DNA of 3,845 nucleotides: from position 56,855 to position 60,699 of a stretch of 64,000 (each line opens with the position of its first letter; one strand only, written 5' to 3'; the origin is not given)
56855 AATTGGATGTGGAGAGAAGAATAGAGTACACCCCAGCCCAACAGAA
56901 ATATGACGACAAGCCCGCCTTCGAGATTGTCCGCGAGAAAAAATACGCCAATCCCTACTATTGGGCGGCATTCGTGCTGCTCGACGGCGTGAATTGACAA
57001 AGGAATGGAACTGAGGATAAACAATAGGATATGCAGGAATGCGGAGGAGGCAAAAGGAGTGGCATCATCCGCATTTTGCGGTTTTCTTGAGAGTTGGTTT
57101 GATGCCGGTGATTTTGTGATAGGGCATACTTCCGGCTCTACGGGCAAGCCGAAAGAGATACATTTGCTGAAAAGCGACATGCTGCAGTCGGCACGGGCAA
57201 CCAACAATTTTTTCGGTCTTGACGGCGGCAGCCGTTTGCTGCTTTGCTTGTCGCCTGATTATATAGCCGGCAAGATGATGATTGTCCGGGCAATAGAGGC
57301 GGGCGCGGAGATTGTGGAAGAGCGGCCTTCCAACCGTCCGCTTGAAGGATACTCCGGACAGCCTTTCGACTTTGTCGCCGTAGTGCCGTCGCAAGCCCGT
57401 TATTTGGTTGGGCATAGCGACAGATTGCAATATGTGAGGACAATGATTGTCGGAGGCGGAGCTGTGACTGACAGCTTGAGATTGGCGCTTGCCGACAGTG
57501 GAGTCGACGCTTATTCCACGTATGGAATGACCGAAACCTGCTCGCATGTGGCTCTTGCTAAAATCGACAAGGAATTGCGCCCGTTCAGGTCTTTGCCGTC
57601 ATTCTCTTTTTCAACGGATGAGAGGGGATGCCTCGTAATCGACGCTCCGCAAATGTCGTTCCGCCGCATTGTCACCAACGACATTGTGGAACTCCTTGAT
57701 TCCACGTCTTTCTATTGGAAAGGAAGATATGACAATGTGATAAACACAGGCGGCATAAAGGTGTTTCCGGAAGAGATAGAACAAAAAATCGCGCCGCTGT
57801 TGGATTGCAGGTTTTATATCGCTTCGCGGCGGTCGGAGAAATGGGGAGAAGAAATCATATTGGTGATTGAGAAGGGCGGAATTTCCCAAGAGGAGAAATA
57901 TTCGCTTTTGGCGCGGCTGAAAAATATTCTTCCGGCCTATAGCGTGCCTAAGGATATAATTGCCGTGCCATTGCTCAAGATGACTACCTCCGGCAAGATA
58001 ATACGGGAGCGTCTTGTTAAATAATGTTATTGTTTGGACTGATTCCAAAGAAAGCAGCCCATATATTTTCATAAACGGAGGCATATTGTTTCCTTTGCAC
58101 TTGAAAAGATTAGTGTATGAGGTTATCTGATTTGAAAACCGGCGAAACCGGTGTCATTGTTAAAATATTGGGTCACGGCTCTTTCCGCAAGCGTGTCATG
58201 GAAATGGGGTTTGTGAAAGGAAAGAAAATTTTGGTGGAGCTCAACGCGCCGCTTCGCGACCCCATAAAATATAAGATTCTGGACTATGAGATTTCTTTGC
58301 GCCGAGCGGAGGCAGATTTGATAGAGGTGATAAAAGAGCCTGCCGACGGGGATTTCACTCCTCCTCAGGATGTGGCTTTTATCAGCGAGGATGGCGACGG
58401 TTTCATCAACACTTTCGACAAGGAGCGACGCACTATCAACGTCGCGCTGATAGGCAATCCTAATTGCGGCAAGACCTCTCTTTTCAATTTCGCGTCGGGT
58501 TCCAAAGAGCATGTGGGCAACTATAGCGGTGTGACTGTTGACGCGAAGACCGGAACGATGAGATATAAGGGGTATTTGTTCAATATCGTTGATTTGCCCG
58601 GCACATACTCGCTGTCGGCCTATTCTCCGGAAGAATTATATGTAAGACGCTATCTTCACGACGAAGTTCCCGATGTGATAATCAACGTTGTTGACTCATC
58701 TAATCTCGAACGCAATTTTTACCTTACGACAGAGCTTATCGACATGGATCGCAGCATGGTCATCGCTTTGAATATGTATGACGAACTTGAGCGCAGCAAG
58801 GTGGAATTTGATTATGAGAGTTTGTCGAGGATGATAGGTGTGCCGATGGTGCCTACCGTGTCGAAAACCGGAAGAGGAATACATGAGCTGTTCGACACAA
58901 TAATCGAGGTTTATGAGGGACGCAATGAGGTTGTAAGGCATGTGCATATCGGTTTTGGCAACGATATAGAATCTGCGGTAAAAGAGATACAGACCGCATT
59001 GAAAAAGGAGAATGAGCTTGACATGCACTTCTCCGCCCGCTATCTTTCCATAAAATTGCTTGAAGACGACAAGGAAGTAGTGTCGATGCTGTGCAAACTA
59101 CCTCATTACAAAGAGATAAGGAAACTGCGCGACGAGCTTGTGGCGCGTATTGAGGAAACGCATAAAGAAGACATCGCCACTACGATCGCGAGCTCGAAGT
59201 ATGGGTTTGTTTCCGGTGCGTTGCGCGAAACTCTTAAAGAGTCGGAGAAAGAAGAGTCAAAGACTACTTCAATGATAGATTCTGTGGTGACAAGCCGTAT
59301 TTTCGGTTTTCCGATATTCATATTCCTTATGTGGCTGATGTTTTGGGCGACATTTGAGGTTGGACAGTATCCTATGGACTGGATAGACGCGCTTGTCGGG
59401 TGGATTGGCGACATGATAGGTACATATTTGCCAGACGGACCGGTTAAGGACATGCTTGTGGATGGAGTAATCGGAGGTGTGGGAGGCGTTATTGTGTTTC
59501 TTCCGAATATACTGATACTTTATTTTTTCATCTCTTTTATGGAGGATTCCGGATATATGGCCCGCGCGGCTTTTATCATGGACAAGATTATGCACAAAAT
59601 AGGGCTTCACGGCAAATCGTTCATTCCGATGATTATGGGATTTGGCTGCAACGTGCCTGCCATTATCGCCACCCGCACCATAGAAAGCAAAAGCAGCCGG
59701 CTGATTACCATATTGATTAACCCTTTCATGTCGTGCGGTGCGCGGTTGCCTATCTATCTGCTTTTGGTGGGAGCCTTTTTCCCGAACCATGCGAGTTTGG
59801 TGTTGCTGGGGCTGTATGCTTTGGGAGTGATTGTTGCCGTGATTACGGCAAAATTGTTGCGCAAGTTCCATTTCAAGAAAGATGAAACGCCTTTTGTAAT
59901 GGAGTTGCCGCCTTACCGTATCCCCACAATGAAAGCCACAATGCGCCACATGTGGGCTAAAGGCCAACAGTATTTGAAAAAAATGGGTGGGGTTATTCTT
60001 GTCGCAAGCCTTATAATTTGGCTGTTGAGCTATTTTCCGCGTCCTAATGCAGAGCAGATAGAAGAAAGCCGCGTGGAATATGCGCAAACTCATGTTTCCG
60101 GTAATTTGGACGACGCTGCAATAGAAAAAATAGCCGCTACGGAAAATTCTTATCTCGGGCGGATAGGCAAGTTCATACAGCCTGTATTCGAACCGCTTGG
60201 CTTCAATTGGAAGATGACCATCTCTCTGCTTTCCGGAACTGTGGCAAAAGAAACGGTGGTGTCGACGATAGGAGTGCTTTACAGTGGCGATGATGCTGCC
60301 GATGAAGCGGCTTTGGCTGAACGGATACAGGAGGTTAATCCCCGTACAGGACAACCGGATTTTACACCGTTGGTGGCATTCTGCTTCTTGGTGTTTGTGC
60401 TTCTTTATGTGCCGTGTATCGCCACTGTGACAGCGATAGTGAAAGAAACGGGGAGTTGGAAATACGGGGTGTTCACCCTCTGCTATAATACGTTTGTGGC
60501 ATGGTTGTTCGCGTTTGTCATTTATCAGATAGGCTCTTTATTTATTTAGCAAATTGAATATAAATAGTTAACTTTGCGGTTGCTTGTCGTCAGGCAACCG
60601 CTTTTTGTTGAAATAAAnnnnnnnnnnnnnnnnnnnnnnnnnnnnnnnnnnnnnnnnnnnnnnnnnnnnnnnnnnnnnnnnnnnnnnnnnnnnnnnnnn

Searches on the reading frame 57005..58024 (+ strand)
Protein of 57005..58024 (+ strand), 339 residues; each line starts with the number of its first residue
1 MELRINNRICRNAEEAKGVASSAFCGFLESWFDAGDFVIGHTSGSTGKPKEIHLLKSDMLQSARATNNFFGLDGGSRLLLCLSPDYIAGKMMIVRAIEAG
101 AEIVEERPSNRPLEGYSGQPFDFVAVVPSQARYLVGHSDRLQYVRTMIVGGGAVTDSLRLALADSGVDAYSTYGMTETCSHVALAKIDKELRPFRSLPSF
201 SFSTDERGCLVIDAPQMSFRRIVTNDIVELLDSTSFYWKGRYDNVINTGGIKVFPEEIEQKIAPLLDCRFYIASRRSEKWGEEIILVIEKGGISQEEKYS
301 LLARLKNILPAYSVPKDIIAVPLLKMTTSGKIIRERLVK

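Call 4: search_protein_families(library=pfam, proteins=[window:57005-58024:+])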
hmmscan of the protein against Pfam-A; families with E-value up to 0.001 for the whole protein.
window:57005-58024:+ (339 aa): 1 family
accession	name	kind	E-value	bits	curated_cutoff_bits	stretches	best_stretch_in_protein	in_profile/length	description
PF00501.34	AMP-binding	-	2.5e-16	59.9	29.9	1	37-187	165-331/384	AMP-binding enzyme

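Call 17: find_homologous_proteins(query=window:57005-58024:+)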
Query window:57005-58024:+ (339 aa): 7967 proteins with E <= 0.001 among 8000 candidates; the best 120 are listed.
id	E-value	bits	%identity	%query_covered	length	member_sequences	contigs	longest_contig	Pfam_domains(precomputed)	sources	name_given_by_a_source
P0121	1.6e-206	703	94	100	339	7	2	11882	PF00501.35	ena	-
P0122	6.3e-167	573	74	100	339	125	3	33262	PF00501.35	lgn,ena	-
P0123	5.9e-166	569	72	100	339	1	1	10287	PF00501.35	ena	-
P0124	1.5e-165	568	74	100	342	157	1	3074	PF00501.35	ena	-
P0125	9.2e-162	556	72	100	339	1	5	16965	PF00501.35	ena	-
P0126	1.4e-141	489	65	97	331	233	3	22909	PF00501.35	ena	-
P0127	9.0e-140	483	65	97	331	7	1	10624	PF00501.35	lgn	-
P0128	6.9e-139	481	65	97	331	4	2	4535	PF00501.35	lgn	-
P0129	5.2e-137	474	62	99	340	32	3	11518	PF00501.35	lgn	-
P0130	2.7e-134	465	62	98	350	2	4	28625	PF00501.35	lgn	-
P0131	3.0e-133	462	60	100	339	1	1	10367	PF00501.35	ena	-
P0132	2.6e-127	442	58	97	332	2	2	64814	PF00501.35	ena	-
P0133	5.8e-123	428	58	99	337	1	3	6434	PF00501.35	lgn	-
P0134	2.0e-122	426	58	98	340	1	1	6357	PF00501.35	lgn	-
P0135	2.5e-122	426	58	99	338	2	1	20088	PF00501.35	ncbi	-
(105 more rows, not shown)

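Call 19: find_related_loci(query=A1, collection=genome_contigs, flank=10000)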
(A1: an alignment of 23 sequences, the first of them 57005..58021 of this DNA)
Query A1 (339 aa) in genome_contigs; peptide patterns used: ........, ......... (x = any residue, [..] = any of these).
600 stretches matched a pattern (row limit reached: there are more); 585 encode a relative of the query (tblastn E <= 1e-3); the best 80 are kept; 80 distinct loci.
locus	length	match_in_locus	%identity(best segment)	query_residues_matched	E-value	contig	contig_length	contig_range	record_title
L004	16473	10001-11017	74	1-339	7e-174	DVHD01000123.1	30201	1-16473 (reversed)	MAG TPA_asm: Candidatus Limisoma gallistercoris isolate CHK136-1475 CHK136__C162461_L30201_ERR2241905, whole genome shot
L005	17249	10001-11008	65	3-337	2e-151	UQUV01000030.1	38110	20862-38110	uncultured Porphyromonadaceae bacterium isolate UMGS659 genome assembly, contig: NODE_980_length_38110_cov_8.270346, who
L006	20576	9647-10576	62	27-336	5e-129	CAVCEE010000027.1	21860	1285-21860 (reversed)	bacterium isolate G02640-L1_cleanbin_000010 genome assembly, contig: Spades_G02640-L1_contig_965, whole genome shotgun s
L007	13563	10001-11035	55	1-337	2e-122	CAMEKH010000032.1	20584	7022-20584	MAG: uncultured Prevotellaceae bacterium isolate SRR15057924_bin.8_metaWRAP_v1.3_MAG genome assembly, contig: ERZ1040765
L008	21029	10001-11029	55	1-335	2e-119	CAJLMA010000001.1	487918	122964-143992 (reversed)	MAG TPA_asm: uncultured Prevotellaceae bacterium isolate ERR321613-bin.1 genome assembly, contig: NODE_1_length_487918_c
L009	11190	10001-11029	53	1-335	9e-119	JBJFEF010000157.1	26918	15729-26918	MAG: Muribaculaceae bacterium isolate MAHA01_bin.009 NODE_256_length_26918_cov_13.603023, whole genome shotgun sequence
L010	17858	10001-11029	53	1-335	2e-117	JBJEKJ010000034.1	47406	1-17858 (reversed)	MAG: Muribaculaceae bacterium isolate SARD08_bin.036 NODE_201_length_47406_cov_7.580431, whole genome shotgun sequence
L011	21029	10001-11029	52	1-335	7e-117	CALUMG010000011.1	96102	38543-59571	MAG: uncultured Muribaculaceae bacterium isolate BRZ_FG__bin69 genome assembly, contig: BRZ_FG__NODE_427_length_96102_co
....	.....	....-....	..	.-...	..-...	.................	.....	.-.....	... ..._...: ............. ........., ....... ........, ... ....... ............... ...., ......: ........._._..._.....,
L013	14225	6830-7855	51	1-335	5e-113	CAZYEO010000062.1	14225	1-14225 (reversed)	MAG TPA_asm: uncultured Muribaculaceae bacterium isolate SRP335695_co1_119 genome assembly, contig: NODE_1986_length_142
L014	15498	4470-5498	50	1-337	7e-113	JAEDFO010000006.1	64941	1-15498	MAG: Muribaculaceae bacterium isolate MAG086 NODE_206_length_64941_cov_10.350723, whole genome shotgun sequence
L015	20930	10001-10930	54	27-337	2e-111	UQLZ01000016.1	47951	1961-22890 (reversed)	uncultured Prevotellaceae bacterium isolate UMGS410 genome assembly, contig: NODE_169_length_47951_cov_4.415191, whole g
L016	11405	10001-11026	49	1-335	2e-105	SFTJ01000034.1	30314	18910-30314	MAG: bacterium isolate W1P28.007 Contig434, whole genome shotgun sequence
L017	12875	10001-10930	63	27-336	4e-127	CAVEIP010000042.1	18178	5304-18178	[Ruminococcus] lactaris isolate H07648-L1_cleanbin_000046 genome assembly, contig: Spades_H07648-L1_contig_1914, whole g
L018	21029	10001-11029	47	1-335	4e-100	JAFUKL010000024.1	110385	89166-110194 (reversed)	MAG: Muribaculaceae bacterium isolate RGIG4576 Roe_deer_Rectum-2__c2070, whole genome shotgun sequence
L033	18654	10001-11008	62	3-337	3e-146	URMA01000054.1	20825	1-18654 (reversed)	uncultured Porphyromonadaceae bacterium isolate UMGS1126 genome assembly, contig: NODE_867_length_20825_cov_5.673568, wh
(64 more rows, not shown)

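Call 28: search_protein_families(library=ncbifam, proteins=[window:57005-58024:+])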
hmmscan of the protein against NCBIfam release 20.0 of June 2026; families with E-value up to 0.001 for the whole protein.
window:57005-58024:+ (339 aa): 64 families (the best 25 are shown)
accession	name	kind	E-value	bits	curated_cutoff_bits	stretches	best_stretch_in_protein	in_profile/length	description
TIGR01923.1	menE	equivalog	7e-29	100.9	330.15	2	38-188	117-270/442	o-succinylbenzoate--CoA ligase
NF005877.1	PRK07824.1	equivalog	3.8e-26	92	345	2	40-180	48-196/362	o-succinylbenzoate--CoA ligase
NF002966.0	PRK03640.1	equivalog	5.5e-23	81.3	556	2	39-188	146-300/483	o-succinylbenzoate--CoA ligase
NF004837.0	PRK06187.1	subfamily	6.9e-22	77.4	476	2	38-190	174-335/531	long-chain-fatty-acid--CoA ligase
NF006539.0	PRK09029.1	equivalog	8.7e-21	74.3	494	1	41-190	142-288/458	o-succinylbenzoate--CoA ligase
TIGR03098.1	ligase_PEP_1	hypoth_equivalog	1.9e-20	72.8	592.35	2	224-337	400-514/517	acyl-CoA ligase (AMP-forming), exosortase A system-associated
NF005662.0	PRK07445.1-4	equivalog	4.8e-20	71.5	640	2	220-338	340-458/467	O-succinylbenzoic acid--CoA ligase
NF005660.0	PRK07445.1-2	equivalog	5.2e-18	65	525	1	42-336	78-385/397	O-succinylbenzoic acid--CoA ligase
NF005797.0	PRK07638.1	equivalog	2e-17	62.9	518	1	230-336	370-474/487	acyl-CoA synthetase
NF005307.0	PRK06839.1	equivalog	5e-16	58.4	748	2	223-339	374-491/496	o-succinylbenzoate--CoA ligase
TIGR01733.1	AA-adenyl-dom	subfamily_domain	5.7e-15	55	317.4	1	41-191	127-286/409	amino acid adenylation domain-containing protein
NF005863.0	PRK07798.1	subfamily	1.1e-14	53.9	543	1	222-331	411-521/540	acyl-CoA synthetase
NF005661.0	PRK07445.1-3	equivalog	3.8e-14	52.1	795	2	39-183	112-263/468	O-succinylbenzoic acid--CoA ligase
TIGR02372.1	4_coum_CoA_lig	equivalog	4.4e-13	48.7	334.7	1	41-332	102-385/386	4-coumarate--CoA ligase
NF009071.0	PRK12406.1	subfamily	1.1e-11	43.9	701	1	228-337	387-498/510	acyl-CoA synthetase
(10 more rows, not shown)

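Call 35: find_encoding_contigs(protein=P0121, flank=10000, max_places=4)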
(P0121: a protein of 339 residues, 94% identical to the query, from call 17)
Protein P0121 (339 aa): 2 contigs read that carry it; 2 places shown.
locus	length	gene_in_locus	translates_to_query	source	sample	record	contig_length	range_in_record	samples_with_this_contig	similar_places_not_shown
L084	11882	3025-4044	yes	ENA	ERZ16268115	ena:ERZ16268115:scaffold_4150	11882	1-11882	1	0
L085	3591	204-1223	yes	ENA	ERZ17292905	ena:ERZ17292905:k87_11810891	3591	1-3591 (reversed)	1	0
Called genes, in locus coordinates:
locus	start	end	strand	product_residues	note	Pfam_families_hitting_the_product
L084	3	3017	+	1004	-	?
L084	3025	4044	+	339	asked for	PF00501:AMP-binding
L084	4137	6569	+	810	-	PF04023:FeoA, PF01926:MMR_HSR1, PF02421:FeoB_N, PF09439:SRPRB (weak), PF17910:FeoB_Cyto, PF07670:Gate, PF07664:FeoB_C, PF07670:Gate, +1 more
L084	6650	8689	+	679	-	PF00133:tRNA-synt_1, PF09334:tRNA-synt_1g, PF08264:Anticodon_1 (weak), PF19303:Anticodon_3, PF01588:tRNA_bind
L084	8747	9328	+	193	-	PF01330:RuvA_N, PF00633:HHH (faint), PF14520:HHH_5, PF07499:RuvA_C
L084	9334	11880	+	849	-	?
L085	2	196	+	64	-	?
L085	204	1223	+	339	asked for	PF00501:AMP-binding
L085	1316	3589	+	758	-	?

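Call 40: find_encoding_contigs(protein=P0125, flank=10000, max_places=5)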
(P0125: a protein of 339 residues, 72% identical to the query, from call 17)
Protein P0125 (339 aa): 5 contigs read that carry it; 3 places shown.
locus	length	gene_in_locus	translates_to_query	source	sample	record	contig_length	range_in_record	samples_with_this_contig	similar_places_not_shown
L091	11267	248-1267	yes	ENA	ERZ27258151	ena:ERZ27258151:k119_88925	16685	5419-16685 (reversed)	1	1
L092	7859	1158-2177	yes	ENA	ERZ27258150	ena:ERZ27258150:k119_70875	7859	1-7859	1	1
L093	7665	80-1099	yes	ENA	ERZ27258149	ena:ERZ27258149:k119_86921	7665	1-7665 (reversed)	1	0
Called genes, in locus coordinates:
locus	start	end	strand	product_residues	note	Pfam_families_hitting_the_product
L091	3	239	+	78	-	?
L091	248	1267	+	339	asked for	PF00501:AMP-binding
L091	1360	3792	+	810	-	PF04023:FeoA, PF01926:MMR_HSR1, PF02421:FeoB_N, PF09439:SRPRB (weak), PF17910:FeoB_Cyto, PF07670:Gate, PF07664:FeoB_C, PF07670:Gate, +1 more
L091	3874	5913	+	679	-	PF00133:tRNA-synt_1, PF09334:tRNA-synt_1g, PF08264:Anticodon_1, PF19303:Anticodon_3, PF01588:tRNA_bind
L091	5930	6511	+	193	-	PF01330:RuvA_N, PF00633:HHH (faint), PF14520:HHH_5, PF07499:RuvA_C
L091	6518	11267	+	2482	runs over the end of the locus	PF14349:SprA_N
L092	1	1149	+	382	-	?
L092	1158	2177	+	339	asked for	PF00501:AMP-binding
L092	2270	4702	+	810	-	PF04023:FeoA, PF01926:MMR_HSR1, PF02421:FeoB_N, PF09439:SRPRB (weak), PF17910:FeoB_Cyto, PF07670:Gate, PF07664:FeoB_C, PF07670:Gate, +1 more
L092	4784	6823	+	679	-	PF00133:tRNA-synt_1, PF09334:tRNA-synt_1g, PF08264:Anticodon_1, PF19303:Anticodon_3, PF01588:tRNA_bind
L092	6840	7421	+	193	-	PF01330:RuvA_N, PF00633:HHH (faint), PF14520:HHH_5, PF07499:RuvA_C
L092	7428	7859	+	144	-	?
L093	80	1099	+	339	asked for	PF00501:AMP-binding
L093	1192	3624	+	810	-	PF04023:FeoA, PF01926:MMR_HSR1, PF02421:FeoB_N, PF09439:SRPRB (weak), PF17910:FeoB_Cyto, PF07670:Gate, PF07664:FeoB_C, PF07670:Gate, +1 more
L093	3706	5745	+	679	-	PF00133:tRNA-synt_1, PF09334:tRNA-synt_1g, PF08264:Anticodon_1, PF19303:Anticodon_3, PF01588:tRNA_bind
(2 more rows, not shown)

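Call 41: find_encoding_contigs(protein=P0123, flank=10000, max_places=3)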
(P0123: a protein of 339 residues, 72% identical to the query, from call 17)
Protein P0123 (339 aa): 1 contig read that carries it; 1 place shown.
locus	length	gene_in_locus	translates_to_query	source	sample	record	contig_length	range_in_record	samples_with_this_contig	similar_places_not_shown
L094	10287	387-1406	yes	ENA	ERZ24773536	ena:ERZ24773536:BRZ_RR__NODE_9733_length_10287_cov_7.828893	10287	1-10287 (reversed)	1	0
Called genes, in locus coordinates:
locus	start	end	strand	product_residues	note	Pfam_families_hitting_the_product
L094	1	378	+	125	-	?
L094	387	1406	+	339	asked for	PF00501:AMP-binding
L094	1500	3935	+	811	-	PF04023:FeoA, PF01926:MMR_HSR1, PF02421:FeoB_N, PF09439:SRPRB (weak), PF17910:FeoB_Cyto, PF07670:Gate, PF07664:FeoB_C, PF07670:Gate, +1 more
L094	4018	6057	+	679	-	PF00133:tRNA-synt_1, PF09334:tRNA-synt_1g, PF08264:Anticodon_1, PF19303:Anticodon_3, PF01588:tRNA_bind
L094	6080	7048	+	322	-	PF01757:Acyl_transf_3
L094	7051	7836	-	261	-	PF00459:Inositol_P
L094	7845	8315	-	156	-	PF13404:HTH_AsnC-type, PF13412:HTH_24, PF01037:AsnC_trans_reg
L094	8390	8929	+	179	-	PF00583:Acetyltransf_1 (weak)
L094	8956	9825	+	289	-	PF01297:ZnuA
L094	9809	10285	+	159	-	?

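Call 42: find_encoding_contigs(protein=P0131, flank=10000, max_places=3)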
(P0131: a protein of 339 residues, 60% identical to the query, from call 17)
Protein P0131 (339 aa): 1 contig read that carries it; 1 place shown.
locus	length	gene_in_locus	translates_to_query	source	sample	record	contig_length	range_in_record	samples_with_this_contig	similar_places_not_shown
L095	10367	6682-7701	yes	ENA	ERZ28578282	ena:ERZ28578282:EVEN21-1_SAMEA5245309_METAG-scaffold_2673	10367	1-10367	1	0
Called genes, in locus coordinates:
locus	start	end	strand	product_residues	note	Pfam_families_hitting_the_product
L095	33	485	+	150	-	PF01668:SmpB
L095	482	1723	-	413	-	PF22013:PG_1098_Fer, PF18096:Thump_like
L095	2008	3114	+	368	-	PF03706:LPG_synthase_TM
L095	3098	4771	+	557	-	PF02776:TPP_enzyme_N, PF16582:TPP_enzyme_M_2 (weak), PF02775:TPP_enzyme_C (weak)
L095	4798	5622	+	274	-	PF00378:ECH_1, PF16113:ECH_2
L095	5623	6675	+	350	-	PF21508:MenC_N (weak), PF13378:MR_MLE_C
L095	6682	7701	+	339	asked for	PF00501:AMP-binding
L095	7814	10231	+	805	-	PF04023:FeoA, PF00009:GTP_EFTU (faint), PF01926:MMR_HSR1, PF02421:FeoB_N, PF17910:FeoB_Cyto, PF07670:Gate, PF07664:FeoB_C, PF07670:Gate, +1 more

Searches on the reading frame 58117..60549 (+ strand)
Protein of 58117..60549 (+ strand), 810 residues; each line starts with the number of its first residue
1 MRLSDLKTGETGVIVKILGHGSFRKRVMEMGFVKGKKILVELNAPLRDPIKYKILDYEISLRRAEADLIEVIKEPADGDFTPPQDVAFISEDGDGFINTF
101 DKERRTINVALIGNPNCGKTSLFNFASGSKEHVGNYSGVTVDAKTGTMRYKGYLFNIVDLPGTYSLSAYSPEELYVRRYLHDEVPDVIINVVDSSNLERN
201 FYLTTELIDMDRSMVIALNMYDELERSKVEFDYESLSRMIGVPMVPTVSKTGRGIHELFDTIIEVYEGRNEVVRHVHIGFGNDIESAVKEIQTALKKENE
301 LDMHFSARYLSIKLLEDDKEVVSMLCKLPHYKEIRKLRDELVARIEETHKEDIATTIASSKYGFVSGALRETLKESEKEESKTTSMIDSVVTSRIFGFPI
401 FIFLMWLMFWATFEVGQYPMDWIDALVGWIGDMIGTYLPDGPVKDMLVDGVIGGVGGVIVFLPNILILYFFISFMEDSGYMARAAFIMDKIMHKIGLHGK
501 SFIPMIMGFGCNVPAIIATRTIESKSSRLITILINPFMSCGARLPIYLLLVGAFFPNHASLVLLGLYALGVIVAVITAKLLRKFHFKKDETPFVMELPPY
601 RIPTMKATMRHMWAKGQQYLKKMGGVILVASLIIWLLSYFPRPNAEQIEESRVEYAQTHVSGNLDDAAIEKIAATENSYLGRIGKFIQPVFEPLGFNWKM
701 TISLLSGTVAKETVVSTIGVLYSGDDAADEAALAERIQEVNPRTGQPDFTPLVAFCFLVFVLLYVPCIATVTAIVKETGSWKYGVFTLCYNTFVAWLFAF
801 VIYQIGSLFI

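Call 4: search_protein_families(library=pfam, proteins=[window:58117-60549:+])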
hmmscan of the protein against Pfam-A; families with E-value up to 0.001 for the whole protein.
window:58117-60549:+ (810 aa): 8 families
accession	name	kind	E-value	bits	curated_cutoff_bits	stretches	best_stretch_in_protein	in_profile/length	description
PF02421.24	FeoB_N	-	1e-59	200.9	27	1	108-262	2-156/156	Ferrous iron transport protein B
PF07670.19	Gate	-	5.8e-51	171.7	29.6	2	458-554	1-104/104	Nucleoside recognition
PF07664.17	FeoB_C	-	2.7e-21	75.5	26.6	1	563-615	1-54/54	Ferrous iron transport protein B C terminus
PF17910.6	FeoB_Cyto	-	4.8e-19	69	23.4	1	280-374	1-90/90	FeoB cytosolic helical domain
PF01926.29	MMR_HSR1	-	6.9e-19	68.5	21.9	1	108-219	1-112/113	50S ribosome-binding GTPase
PF04023.20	FeoA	-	3.1e-18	66.1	23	1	1-71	1-72/74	FeoA domain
PF09439.16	SRPRB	-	5.3e-06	26.4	25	1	108-208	5-96/178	Signal recognition particle receptor beta subunit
PF00009.33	GTP_EFTU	-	1.6e-05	25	26.5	1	137-265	53-185/188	Elongation factor Tu GTP binding domain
